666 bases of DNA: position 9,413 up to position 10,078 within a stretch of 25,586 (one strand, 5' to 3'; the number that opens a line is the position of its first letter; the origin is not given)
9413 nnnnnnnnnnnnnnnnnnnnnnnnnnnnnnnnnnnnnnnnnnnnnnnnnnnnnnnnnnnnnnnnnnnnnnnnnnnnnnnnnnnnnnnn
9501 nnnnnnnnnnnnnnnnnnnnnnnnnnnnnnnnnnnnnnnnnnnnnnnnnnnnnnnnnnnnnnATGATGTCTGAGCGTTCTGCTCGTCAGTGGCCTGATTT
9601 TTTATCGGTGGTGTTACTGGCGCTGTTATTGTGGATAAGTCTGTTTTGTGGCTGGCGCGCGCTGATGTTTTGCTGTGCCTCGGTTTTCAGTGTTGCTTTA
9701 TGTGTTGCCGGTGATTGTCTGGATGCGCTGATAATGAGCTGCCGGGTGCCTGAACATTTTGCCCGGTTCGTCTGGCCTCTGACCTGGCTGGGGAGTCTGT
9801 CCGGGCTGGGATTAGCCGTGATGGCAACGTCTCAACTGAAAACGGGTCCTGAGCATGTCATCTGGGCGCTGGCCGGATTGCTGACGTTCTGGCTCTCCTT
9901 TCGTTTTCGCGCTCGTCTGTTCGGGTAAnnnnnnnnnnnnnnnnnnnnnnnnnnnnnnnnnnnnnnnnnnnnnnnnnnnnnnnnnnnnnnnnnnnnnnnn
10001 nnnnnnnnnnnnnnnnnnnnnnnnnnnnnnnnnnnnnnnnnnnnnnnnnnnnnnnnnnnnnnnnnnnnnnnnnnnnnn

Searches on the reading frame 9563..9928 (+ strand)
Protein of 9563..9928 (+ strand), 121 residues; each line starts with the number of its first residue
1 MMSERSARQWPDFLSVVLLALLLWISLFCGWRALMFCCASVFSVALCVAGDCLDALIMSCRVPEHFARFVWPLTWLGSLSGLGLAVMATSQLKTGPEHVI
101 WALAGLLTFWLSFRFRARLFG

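Call 4: search_protein_families(library=pfam, proteins=[window:9563-9928:+], max_evalue=0.1)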
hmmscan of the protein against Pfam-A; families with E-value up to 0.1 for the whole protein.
window:9563-9928:+ (121 aa): 0 families

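Call 17: search_protein_families(library=phrogs, proteins=[window:9566-9928:+], max_evalue=0.1)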
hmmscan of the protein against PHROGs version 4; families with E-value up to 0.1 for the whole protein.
window:9566-9928:+ (120 aa): 1 family
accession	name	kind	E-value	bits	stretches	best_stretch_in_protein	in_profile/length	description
phrog_4975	-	unknown function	1.5e-72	242.6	1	1-120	1-120/120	-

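Call 18: search_protein_families(library=padloc, proteins=[window:9566-9928:+], max_evalue=1)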
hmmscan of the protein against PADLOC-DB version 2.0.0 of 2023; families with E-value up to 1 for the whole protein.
window:9566-9928:+ (120 aa): 1 family
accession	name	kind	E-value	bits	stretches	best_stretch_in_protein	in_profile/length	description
PDLC02912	2TM_IV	-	0.056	10.8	1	14-86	11-85/235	-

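Call 19: search_protein_families(library=ncbifam, proteins=[window:9566-9928:+], max_evalue=1)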
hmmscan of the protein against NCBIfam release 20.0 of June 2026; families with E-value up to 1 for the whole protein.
window:9566-9928:+ (120 aa): 0 families

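Call 26: find_homologous_proteins(query=window:9566-9928:+, max_evalue=0.01)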
Query window:9566-9928:+ (120 aa): 6 proteins with E <= 0.01 among 374 candidates.
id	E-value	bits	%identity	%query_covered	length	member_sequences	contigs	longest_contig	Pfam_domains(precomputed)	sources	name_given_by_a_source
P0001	4.8e-71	255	98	100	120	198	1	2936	-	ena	-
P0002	6.6e-59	216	85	100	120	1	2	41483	-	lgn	-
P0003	8.2e-44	167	82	78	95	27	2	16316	-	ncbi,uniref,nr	ncbi:hypothetical protein ECP02999176_5386 [Escherichia coli P0299917.6]|uniref:hypothetical protein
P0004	1.4e-39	153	99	59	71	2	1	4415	-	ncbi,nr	ncbi:TPA: hypothetical protein G8C26_004894, partial [Salmonella enterica]|nr:hypothetical protein [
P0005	3.4e-20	91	100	35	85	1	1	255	-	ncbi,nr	ncbi:hypothetical protein MJM43_30080, partial [Salmonella enterica subsp. enterica serovar Montevid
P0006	5.0e-19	87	65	62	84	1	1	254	-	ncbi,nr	ncbi:hypothetical protein MJM83_32235, partial [Salmonella enterica subsp. enterica serovar Montevid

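Call 31: search_dna_similar(query=window:9566-9925:+, collection=phages, mode=protein, max_evalue=10, max_rows=40)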
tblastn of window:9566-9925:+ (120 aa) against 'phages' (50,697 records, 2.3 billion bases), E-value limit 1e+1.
Records with a match: 6; places in all: 6; records where one place covers at least 80% of the query: 6.
Best place of each record, by identity: >=99% 6.
By first word of the organism name: Escherichia 6.
By host as written in the record: Escherichia coli 3; - 2; Escherichia sp. 1.
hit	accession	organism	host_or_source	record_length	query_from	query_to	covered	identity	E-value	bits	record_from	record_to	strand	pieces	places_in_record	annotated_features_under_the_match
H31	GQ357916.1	Escherichia phage D108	Escherichia coli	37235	1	120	100%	100.0%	9e-55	188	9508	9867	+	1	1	19: conserved hypothetical protein | 18: conserved hypothetical protein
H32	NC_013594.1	Escherichia phage D108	Escherichia coli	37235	1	120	100%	100.0%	9e-55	188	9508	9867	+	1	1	19: hypothetical protein | 18: hypothetical protein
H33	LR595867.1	Escherichia virus Mu_3F6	-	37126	1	120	100%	99.2%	1e-54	187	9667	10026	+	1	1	hypothetical protein | FIG00642428: hypothetical protein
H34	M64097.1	Escherichia phage Mu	-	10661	1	120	100%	99.2%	5e-54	186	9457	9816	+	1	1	E19: CDS | putative; label: E-64 | putative; label: F-60 | E18: CDS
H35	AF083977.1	Escherichia phage Mu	Escherichia sp.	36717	1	120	100%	99.2%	5e-54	186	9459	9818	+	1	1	transmembrane domain-containing protein | hypothetical protein | ribosome_binding_site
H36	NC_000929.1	Escherichia phage Mu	Escherichia coli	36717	1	120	100%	99.2%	5e-54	186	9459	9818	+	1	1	hypothetical protein (x2)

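Call 33: search_protein_representatives(protein=window:9566-9928:+)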
Query: 120 residues. Proteins with E-value up to 0.001 (for the whole library): 7; up to 1e-10: 4; up to 1e-30: 1. The best 7 are listed.
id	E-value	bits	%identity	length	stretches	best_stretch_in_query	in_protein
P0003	2.6e-44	166.8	92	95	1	1-83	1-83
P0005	1.1e-20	90.5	98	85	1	34-76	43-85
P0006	1.6e-19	86.7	71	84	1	1-75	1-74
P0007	7.0e-15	71.7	88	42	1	1-42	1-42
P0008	2.8e-05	40.7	29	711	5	37-105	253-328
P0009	3.4e-05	40.4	30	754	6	51-104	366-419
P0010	4.9e-05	39.9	38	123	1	3-114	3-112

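Call 35: find_encoding_contigs(protein=P0002, flank=6000, max_places=3)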
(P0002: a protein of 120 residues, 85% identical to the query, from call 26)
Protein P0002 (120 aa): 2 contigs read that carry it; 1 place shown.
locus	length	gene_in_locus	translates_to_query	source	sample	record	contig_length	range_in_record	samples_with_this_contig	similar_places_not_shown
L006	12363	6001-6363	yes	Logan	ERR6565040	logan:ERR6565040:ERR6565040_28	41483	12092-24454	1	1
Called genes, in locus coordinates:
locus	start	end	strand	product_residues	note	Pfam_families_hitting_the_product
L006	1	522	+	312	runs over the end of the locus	PF13604:AAA_30 (faint), PF07728:AAA_5 (weak), PF13401:AAA_22, PF09077:Phage-MuB_C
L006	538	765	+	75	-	PF26843:Kil_protein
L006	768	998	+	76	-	PF26833:Phage_Mu_gp6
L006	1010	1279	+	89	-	-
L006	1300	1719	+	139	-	-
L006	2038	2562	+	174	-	PF07352:Phage_Mu_Gam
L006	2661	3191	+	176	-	PF25754:Gp11_C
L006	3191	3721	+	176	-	PF26885:Phage_Mu_Gp12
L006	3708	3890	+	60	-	-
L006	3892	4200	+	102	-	-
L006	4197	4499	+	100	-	-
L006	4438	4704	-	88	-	-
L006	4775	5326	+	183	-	PF06252:GemA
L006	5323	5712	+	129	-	PF08765:Mor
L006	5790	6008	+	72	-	PF26867:Phage_Mu_gp18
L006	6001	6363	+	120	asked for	-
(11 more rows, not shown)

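Call 36: find_encoding_contigs(protein=P0010, flank=8000, max_places=4)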
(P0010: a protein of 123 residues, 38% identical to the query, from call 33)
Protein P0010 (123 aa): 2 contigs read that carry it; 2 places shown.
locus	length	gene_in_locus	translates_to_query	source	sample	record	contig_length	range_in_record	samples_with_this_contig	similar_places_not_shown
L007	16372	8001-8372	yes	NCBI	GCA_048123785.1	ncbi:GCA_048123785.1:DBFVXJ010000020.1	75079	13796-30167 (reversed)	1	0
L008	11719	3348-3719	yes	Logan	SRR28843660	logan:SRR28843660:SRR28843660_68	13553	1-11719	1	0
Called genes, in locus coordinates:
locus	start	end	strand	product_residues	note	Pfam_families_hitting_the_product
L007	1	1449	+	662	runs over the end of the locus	PF02316:HTH_Tnp_Mu_1, PF09039:HTH_Tnp_Mu_2, PF02914:DDE_2, PF09299:Mu-transpos_C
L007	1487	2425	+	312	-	PF13604:AAA_30 (faint), PF07728:AAA_5 (weak), PF13401:AAA_22, PF09077:Phage-MuB_C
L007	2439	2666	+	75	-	PF26843:Kil_protein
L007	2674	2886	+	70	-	-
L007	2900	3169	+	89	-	-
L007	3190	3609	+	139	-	-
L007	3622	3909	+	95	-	-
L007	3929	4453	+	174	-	PF07352:Phage_Mu_Gam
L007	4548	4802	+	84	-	-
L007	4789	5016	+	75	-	-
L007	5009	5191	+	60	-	-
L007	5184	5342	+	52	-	-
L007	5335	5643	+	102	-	-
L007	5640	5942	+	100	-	-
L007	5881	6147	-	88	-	-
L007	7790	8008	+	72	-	PF26867:Phage_Mu_gp18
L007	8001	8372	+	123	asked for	-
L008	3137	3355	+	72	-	PF26867:Phage_Mu_gp18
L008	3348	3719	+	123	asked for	-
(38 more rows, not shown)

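Call 44: find_related_loci(query=A2, collection=genome_contigs, flank=3000)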
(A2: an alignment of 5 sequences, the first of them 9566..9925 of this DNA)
Query A2 (120 aa) in genome_contigs; peptide patterns used: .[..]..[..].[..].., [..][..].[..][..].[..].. (x = any residue, [..] = any of these).
80 stretches matched a pattern, but none encodes a relative of the query by tblastn (E <= 1e-3).

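Call 45: find_related_loci(query=A2, collection=viral_contigs, flank=3000)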
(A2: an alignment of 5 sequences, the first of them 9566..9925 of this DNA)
Query A2 (120 aa) in viral_contigs; peptide patterns used: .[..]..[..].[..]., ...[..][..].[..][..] (x = any residue, [..] = any of these).
56 stretches matched a pattern; 11 encode a relative of the query (tblastn E <= 1e-3); 11 distinct loci.
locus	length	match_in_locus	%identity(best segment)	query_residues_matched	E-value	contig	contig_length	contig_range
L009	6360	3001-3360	99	1-120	1e-75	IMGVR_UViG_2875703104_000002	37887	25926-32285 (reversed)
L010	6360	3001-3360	99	1-120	3e-75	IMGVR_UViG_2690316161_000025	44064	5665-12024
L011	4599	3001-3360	99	1-120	3e-75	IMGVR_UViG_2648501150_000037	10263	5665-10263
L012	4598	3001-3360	99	1-120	3e-75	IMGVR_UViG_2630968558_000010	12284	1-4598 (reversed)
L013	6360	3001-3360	98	1-120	1e-73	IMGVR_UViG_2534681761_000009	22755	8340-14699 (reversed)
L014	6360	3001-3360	98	1-120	1e-73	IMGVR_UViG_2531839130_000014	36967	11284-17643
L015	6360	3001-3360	99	1-120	3e-75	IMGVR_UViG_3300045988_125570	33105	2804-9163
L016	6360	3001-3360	98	1-120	1e-73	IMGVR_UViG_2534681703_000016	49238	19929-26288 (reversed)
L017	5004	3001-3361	82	1-120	1e-40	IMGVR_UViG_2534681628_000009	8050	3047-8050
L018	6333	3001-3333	39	1-113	3e-18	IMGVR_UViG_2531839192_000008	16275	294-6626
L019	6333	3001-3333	39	1-113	3e-18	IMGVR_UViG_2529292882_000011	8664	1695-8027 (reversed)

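Call 61: predict_structure(alignment_id=A5)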
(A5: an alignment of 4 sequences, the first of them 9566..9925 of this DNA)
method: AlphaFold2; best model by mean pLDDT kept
length: 120 residues; sequences in the alignment: 4
mean_pLDDT: 58.5   pTM: 0.34
mean pLDDT of the five models: 58.5, 57.3, 52.6, 51.8, 49.8
residues with pLDDT >= 90: 0; 70-90: 0; 50-70: 104; < 50: 16
segments of 3 or more residues with pLDDT < 50: 1-10, 118-120
pLDDT, mean of each block of 10 residues (from residue 1): 40 62 65 63 63 59 54 61 59 58 65 53
secondary structure, 60 per line:
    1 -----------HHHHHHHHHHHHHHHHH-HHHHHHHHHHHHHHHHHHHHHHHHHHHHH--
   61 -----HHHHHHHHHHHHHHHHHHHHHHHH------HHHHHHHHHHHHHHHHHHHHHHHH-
elements in order: H12-28 H30-58 H66-89 H96-119

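Call 67: fold_search(model_id=the predicted structure, library=viral)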
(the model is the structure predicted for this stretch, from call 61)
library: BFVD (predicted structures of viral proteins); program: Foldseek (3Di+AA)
matches with E <= 10: 243; with E <= 0.001: 0
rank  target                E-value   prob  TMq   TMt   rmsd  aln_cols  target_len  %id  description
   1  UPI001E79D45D         4.1e-01  0.35  0.35  0.30  12.0       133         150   14  (no name look-up for this kind of identifier)
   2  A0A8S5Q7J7            6.8e-01  0.51  0.45  0.43   5.4       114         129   10  Avd-like protein [Siphoviridae sp. cty3u30]
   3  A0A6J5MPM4            8.6e-01  0.20  0.35  0.27   9.7       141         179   16  Uncharacterized protein [uncultured Caudovirales phage]
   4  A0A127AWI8            9.1e-01  0.33  0.35  0.39   7.5       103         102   14  Uncharacterized protein [Bacillus phage SP-15]
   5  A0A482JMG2            9.6e-01  0.18  0.35  0.31  11.9       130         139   13  Holin [Gordonia phage BrutonGaster]
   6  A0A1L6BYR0            1.2e+00  0.44  0.45  0.34   5.5       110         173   15  Membrane protein [Mycobacterium phage MrMagoo]
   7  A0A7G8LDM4            1.3e+00  0.16  0.35  0.30   7.2       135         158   15  (no name in the UniProt tables at hand)
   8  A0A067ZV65            1.4e+00  0.41  0.48  0.44   4.5       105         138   13  (no name in the UniProt tables at hand)
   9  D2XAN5                1.4e+00  0.12  0.33  0.21  16.7       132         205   14  Uncharacterized protein [Marseillevirus marseillevirus]
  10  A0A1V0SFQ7            1.4e+00  0.13  0.32  0.31  13.1       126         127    7  Uncharacterized protein [Hokovirus HKV1]
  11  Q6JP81                1.5e+00  0.54  0.47  0.60   3.0        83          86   12  Uncharacterized protein [Neodiprion lecontei nucleopolyhedrovirus (strain Canada)]
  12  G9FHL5                1.6e+00  0.08  0.28  0.23  11.0       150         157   13  Putative excisionase [Rhodococcus phage RGL3]
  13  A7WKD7                1.7e+00  0.12  0.34  0.18  33.4       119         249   14  Uncharacterized protein [Betalipothrixvirus acidiani]
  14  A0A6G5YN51            1.7e+00  0.11  0.30  0.26   8.6       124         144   21  (no name in the UniProt tables at hand)
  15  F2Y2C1                1.8e+00  0.38  0.34  0.57   9.7        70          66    7  (no name in the UniProt tables at hand)
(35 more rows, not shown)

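Call 79: find_related_loci(query=A4, collection=metagenome_contigs, flank=4000)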
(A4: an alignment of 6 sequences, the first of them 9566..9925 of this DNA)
Query A4 (120 aa) in metagenome_contigs; peptide patterns used: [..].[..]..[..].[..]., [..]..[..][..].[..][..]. (x = any residue, [..] = any of these).
303 stretches matched a pattern; 5 encode a relative of the query (tblastn E <= 1e-3); 5 distinct loci.
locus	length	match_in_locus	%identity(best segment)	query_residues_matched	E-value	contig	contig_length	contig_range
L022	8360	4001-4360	99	1-120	1e-75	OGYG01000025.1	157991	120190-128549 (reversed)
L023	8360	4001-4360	99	1-120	9e-76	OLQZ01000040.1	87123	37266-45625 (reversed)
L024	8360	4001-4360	98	1-120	7e-75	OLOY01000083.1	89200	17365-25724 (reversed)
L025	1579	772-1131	98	1-120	1e-77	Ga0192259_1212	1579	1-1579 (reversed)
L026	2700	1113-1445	39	1-113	1e-18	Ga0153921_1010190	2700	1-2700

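Call 81: find_homologous_proteins(query=A6, max_evalue=0.1)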
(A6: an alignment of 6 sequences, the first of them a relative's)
Query A6 (6 sequences) (40 aa, profile of the alignment): 6 proteins with E <= 0.1 among 6 candidates.
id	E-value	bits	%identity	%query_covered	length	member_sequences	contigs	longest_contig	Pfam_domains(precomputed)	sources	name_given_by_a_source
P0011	2.6e-22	96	42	78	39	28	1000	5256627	-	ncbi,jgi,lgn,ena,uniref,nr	ncbi:hypothetical protein ExPECSC003_01699 [Escherichia coli]|jgi:hypothetical protein|uniref:Unchar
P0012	8.9e-22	94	39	95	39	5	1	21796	-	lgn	-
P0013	4.2e-20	89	100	100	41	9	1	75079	-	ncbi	ncbi:TPA: hypothetical protein ACNEZX_002490 [Escherichia coli]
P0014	1.4e-19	87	37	95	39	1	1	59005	-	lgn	-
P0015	1.2e-17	81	93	100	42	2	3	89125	-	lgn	-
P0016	1.1e-16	78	85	100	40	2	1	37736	-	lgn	-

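Call 82: search_solved_structures(query=A4, max_evalue=10)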
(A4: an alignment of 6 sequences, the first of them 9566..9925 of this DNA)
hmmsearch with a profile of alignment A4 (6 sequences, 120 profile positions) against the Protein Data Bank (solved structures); distinct sequences matched with E-value up to 10: 1.
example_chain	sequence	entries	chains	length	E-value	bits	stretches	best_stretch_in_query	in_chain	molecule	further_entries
7s8u_A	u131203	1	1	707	1.8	12.2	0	19-90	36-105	Solute carrier family 15 member 1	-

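Call 83: find_homologous_proteins(query=A4, max_evalue=0.1)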
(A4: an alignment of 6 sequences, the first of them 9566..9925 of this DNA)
Query A4 (6 sequences) (120 aa, profile of the alignment): 12 proteins with E <= 0.1 among 3868 candidates.
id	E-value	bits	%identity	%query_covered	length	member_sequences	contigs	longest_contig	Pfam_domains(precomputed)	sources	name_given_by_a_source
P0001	6.1e-61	222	98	100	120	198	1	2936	-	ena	-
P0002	2.8e-60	220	85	100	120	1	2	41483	-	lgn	-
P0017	1.1e-50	189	41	94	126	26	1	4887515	-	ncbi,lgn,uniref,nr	ncbi:hypothetical protein [Escherichia coli]|uniref:Hypothetical phage protein n=1 Tax=Escherichia c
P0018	4.0e-50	187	40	94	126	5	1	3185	-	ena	-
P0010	5.1e-50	187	37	98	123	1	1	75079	-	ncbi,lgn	ncbi:TPA: hypothetical protein ACNEZX_002491 [Escherichia coli]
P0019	1.4e-48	182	39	87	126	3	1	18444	-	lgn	-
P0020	7.2e-48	180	37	94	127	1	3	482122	-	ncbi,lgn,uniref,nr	ncbi:hypothetical protein [Escherichia coli]|uniref:Uncharacterized protein n=1 Tax=Escherichia coli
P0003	2.6e-38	149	82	78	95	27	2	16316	-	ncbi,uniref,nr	ncbi:hypothetical protein ECP02999176_5386 [Escherichia coli P0299917.6]|uniref:hypothetical protein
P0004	1.6e-28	117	99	59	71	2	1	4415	-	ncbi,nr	ncbi:TPA: hypothetical protein G8C26_004894, partial [Salmonella enterica]|nr:hypothetical protein [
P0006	2.2e-20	91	65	62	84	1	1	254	-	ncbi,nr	ncbi:hypothetical protein MJM83_32235, partial [Salmonella enterica subsp. enterica serovar Montevid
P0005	1.7e-14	72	100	35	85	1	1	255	-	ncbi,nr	ncbi:hypothetical protein MJM43_30080, partial [Salmonella enterica subsp. enterica serovar Montevid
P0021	5.9e-2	32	57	38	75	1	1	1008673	-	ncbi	-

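Call 86: find_encoding_contigs(protein=P0016, flank=3000, max_places=3)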
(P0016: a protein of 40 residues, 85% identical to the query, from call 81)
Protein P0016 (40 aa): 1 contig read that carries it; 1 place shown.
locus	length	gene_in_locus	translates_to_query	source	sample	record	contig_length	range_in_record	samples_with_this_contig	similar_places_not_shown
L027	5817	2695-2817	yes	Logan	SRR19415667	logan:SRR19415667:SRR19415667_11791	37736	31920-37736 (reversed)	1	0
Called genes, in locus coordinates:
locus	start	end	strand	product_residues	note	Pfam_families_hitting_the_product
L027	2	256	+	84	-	?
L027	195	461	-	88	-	-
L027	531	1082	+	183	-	PF06252:GemA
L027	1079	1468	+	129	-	PF08765:Mor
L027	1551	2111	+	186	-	PF05838:Glyco_hydro_108, PF09374:PG_binding_3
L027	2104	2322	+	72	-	PF26867:Phage_Mu_gp18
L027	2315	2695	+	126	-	-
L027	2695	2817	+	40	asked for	-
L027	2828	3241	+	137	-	PF08765:Mor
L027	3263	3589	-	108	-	-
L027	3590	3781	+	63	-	-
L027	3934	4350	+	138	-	PF00959:Phage_lysozyme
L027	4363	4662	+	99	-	PF10805:DUF2730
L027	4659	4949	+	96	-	-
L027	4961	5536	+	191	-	PF11985:Phage_Mu_Gp27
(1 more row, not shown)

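Call 87: find_encoding_contigs(protein=P0015, flank=3000, max_places=3)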
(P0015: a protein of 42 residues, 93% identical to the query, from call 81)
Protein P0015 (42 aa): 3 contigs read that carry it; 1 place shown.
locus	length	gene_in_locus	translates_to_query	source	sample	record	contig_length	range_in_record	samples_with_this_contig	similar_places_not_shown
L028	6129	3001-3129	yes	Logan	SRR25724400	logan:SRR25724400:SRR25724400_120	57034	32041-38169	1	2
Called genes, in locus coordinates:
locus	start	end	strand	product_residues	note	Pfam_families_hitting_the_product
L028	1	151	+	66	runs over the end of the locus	-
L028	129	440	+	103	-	-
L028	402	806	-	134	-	-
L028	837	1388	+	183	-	PF06252:GemA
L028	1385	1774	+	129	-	PF08765:Mor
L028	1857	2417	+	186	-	PF05838:Glyco_hydro_108, PF09374:PG_binding_3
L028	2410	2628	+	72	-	PF26867:Phage_Mu_gp18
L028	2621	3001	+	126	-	-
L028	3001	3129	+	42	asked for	-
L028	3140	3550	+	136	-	PF08765:Mor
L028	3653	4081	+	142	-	PF00959:Phage_lysozyme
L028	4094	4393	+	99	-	PF10805:DUF2730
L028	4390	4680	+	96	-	-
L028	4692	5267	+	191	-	PF11985:Phage_Mu_Gp27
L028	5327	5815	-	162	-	-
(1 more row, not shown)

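Call 88: find_encoding_contigs(protein=P0014, flank=3000, max_places=3)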
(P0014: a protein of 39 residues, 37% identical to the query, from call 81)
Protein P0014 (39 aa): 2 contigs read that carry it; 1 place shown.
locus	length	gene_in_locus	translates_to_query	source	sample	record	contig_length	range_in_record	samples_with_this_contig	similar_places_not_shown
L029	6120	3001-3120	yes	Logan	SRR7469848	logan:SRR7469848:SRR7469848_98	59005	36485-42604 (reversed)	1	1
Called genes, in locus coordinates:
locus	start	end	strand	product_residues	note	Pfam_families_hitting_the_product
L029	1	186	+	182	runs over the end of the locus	-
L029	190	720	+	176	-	PF25754:Gp11_C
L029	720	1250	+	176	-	PF26885:Phage_Mu_Gp12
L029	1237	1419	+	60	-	-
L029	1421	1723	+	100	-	-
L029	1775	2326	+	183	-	PF06252:GemA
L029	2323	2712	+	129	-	PF08765:Mor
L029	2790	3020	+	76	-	PF26867:Phage_Mu_gp18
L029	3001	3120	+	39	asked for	-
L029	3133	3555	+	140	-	PF08765:Mor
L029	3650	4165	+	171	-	PF00959:Phage_lysozyme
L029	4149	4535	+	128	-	PF10828:DUF2570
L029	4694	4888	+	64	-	-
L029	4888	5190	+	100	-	PF10805:DUF2730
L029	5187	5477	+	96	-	-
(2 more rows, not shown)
